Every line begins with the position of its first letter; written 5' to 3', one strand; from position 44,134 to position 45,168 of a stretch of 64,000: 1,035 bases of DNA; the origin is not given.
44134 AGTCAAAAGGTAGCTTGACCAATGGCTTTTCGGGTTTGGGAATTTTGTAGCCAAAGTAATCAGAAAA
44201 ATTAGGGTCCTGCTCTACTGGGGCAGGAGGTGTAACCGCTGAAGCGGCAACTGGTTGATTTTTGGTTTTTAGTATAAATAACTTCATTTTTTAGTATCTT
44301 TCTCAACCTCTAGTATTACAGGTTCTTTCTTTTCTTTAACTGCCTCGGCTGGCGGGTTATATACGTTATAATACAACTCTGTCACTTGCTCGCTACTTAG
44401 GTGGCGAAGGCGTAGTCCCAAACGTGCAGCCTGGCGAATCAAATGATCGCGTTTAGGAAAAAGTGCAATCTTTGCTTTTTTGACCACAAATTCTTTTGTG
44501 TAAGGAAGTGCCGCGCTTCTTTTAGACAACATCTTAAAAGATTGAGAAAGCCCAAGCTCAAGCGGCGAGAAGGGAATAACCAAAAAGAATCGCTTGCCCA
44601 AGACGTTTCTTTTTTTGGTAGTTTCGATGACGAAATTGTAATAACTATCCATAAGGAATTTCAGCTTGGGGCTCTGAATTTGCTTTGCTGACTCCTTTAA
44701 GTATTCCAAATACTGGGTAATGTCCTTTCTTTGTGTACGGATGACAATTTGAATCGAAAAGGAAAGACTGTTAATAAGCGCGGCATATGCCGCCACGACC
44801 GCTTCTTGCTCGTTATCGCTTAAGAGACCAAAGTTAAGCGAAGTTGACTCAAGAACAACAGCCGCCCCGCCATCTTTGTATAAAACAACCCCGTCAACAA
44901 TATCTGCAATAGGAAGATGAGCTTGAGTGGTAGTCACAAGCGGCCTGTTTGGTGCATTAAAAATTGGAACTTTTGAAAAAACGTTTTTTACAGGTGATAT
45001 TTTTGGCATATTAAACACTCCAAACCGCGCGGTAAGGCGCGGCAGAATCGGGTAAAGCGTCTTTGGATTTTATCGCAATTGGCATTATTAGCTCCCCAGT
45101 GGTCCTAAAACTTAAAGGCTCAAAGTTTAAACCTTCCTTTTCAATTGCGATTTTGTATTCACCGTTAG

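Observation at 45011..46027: VirB3-like membrane hairpin fused to a Pro-rich stalk and a CarboxypepD_reg-like beta-sandwich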

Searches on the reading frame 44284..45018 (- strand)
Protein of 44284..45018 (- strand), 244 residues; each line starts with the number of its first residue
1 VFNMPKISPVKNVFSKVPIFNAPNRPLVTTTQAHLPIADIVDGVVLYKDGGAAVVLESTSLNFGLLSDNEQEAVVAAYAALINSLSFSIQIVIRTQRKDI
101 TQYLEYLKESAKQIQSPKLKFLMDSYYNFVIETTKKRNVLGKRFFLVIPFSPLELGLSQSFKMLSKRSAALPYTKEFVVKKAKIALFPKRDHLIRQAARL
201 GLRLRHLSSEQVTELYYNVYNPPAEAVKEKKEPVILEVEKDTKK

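Call 3: search_protein_families(library=pfam, proteins=[window:44284-45018:-], max_evalue=1)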
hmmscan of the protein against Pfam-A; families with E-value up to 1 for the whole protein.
window:44284-45018:- (244 aa): 1 family
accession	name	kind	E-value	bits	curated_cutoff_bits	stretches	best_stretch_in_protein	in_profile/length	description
PF15884.10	QIL1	-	0.27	12.2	26.6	0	101-134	29-63/77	MICOS complex subunit MIC13, QIL1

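Call 37: search_protein_families(library=ncbifam, proteins=[window:44284-45018:-], max_evalue=0.01)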
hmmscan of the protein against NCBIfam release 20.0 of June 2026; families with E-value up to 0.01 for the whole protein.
window:44284-45018:- (244 aa): 2 families
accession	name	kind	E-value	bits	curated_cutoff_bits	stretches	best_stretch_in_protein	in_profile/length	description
NF045975.1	VirB4_plasma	equivalog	3.1e-07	28.5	590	1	52-148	129-233/894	Mbov_0397 family ICE element conjugal transfer ATPase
NF041427.1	TrsD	subfamily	9.5e-07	28.8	200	1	37-148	21-142/201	TrsD/TraD family conjugative transfer protein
